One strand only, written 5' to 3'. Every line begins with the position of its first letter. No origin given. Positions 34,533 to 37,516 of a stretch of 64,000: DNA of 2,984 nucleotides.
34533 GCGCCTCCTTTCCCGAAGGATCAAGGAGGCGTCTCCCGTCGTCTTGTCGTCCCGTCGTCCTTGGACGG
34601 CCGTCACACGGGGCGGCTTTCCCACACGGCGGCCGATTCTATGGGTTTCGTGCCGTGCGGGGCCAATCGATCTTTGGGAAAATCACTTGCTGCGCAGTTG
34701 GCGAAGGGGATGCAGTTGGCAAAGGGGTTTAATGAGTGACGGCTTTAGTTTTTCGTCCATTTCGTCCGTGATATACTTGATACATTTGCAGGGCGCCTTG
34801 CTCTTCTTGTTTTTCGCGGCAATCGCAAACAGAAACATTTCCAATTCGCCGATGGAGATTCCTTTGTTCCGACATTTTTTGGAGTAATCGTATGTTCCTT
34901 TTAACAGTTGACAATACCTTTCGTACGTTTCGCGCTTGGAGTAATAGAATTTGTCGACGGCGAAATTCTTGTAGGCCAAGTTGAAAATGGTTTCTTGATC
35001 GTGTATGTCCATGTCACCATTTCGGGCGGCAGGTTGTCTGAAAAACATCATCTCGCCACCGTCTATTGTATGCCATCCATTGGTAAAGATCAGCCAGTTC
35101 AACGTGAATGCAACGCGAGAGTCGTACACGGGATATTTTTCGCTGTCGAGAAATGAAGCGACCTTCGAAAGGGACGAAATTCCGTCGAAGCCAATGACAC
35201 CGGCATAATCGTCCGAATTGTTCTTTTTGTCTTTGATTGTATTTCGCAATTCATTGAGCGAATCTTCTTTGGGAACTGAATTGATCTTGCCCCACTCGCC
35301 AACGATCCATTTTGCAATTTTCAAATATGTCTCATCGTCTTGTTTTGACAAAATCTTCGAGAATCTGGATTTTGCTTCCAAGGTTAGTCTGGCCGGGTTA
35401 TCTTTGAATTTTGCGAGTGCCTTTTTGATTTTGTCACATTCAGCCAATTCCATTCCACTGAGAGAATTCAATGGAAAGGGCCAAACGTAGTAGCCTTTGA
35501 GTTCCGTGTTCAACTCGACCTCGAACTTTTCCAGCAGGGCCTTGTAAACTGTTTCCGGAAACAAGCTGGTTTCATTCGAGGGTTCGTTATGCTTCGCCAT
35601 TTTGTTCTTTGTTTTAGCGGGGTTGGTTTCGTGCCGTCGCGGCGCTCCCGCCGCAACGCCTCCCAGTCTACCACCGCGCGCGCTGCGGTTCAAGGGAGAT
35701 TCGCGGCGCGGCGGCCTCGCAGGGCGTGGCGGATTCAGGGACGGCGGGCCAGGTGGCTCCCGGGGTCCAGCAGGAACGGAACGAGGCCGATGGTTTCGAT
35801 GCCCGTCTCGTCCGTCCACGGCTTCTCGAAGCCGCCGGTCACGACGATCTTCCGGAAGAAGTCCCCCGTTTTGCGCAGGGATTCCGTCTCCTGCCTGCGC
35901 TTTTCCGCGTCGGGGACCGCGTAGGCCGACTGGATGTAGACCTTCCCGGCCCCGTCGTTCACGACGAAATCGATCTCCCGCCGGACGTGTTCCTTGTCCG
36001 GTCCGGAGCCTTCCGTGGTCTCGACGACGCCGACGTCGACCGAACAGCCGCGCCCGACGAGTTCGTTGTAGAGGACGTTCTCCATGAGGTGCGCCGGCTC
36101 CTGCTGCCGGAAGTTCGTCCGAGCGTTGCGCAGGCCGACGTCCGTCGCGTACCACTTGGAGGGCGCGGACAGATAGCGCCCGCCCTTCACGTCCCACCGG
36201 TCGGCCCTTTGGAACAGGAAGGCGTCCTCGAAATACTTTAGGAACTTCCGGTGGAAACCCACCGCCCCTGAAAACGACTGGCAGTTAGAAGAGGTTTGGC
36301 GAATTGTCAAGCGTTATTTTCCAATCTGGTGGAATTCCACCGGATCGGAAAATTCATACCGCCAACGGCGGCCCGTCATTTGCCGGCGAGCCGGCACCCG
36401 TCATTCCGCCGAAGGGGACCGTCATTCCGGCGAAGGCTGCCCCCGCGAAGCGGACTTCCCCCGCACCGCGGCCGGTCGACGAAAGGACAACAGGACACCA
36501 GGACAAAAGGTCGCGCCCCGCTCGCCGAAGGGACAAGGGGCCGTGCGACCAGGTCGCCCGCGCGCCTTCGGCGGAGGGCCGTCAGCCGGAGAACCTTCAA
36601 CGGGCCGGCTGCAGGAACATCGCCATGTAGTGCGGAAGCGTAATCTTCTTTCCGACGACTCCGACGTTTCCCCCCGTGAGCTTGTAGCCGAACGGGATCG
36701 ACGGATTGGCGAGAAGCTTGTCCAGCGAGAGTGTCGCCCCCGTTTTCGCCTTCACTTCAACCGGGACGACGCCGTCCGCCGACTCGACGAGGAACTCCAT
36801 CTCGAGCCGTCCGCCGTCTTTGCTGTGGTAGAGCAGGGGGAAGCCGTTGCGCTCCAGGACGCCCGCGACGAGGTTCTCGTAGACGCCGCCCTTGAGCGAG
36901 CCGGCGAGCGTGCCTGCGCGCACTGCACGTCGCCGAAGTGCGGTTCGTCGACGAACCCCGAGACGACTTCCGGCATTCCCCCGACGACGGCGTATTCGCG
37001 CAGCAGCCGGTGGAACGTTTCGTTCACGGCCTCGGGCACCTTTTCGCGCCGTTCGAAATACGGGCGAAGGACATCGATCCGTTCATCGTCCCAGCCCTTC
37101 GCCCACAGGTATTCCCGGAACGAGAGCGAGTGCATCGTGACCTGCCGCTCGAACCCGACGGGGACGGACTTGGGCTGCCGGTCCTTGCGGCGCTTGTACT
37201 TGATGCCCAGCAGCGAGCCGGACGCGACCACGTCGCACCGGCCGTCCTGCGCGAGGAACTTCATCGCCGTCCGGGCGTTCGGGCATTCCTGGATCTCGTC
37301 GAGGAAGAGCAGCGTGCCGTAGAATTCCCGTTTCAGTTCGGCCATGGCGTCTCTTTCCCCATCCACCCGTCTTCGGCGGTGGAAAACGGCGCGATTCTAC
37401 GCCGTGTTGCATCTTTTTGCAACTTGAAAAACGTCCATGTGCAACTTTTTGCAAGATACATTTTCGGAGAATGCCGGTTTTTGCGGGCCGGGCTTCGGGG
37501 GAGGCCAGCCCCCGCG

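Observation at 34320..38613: A portable promoter + leader + RBS module placed in front of five unrelated accessory genes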

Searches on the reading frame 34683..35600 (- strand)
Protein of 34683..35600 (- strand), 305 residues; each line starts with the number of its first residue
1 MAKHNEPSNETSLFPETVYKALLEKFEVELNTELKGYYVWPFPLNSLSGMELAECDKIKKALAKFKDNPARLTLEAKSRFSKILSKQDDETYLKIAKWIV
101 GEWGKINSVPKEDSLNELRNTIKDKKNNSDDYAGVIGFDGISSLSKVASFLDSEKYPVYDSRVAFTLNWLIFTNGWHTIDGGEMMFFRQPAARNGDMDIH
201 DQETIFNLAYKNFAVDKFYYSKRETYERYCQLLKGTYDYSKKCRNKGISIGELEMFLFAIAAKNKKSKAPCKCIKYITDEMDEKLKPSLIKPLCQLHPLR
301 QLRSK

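Call 11: search_protein_families(library=pfam, proteins=[window:34683-35600:-], max_evalue=0.01)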
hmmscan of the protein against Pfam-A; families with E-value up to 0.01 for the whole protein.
window:34683-35600:- (305 aa): 0 families

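Call 22: search_protein_families(library=pfam, proteins=[window:34683-35600:-], max_evalue=1)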
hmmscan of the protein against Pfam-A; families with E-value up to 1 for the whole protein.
window:34683-35600:- (305 aa): 1 family
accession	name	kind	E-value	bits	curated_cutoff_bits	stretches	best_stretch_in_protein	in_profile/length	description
PF21790.3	OGG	-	0.21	11.7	27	1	150-258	132-201/201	Putative 8-oxoguanine DNA glycosylase OGG-like protein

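Call 61: search_protein_families(library=padloc, proteins=[window:34683-35600:-], max_evalue=0.01)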
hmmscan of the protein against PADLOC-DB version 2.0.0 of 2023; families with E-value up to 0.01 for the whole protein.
window:34683-35600:- (305 aa): 0 families

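Call 62: search_protein_families(library=ncbifam, proteins=[window:34683-35600:-], max_evalue=0.01)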
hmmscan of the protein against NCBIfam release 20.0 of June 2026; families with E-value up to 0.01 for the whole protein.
window:34683-35600:- (305 aa): 0 families

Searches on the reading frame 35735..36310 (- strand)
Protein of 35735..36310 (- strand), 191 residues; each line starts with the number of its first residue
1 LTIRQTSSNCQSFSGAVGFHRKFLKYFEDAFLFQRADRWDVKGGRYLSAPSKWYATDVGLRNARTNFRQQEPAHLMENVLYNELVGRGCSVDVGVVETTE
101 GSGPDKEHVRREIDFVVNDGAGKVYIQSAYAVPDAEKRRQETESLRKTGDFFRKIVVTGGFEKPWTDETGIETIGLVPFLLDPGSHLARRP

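Call 26: search_protein_families(library=pfam, proteins=[window:35735-36310:-], max_evalue=0.001)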
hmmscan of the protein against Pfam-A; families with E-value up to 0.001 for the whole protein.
window:35735-36310:- (191 aa): 1 family
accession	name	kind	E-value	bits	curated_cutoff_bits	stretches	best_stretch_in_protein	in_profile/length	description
PF13635.12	DUF4143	-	1.4e-08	35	28.1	1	21-126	48-155/160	Domain of unknown function (DUF4143)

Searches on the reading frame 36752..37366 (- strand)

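Call 26: search_protein_families(library=pfam, proteins=[window:36752-37366:-], max_evalue=0.001)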
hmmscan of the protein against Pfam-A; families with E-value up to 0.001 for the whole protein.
window:36752-37366:- (204 aa): 1 family
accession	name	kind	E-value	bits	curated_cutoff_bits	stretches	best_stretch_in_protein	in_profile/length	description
PF13173.12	AAA_14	-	3.1e-10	40.6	27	1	15-87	61-129/129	AAA domain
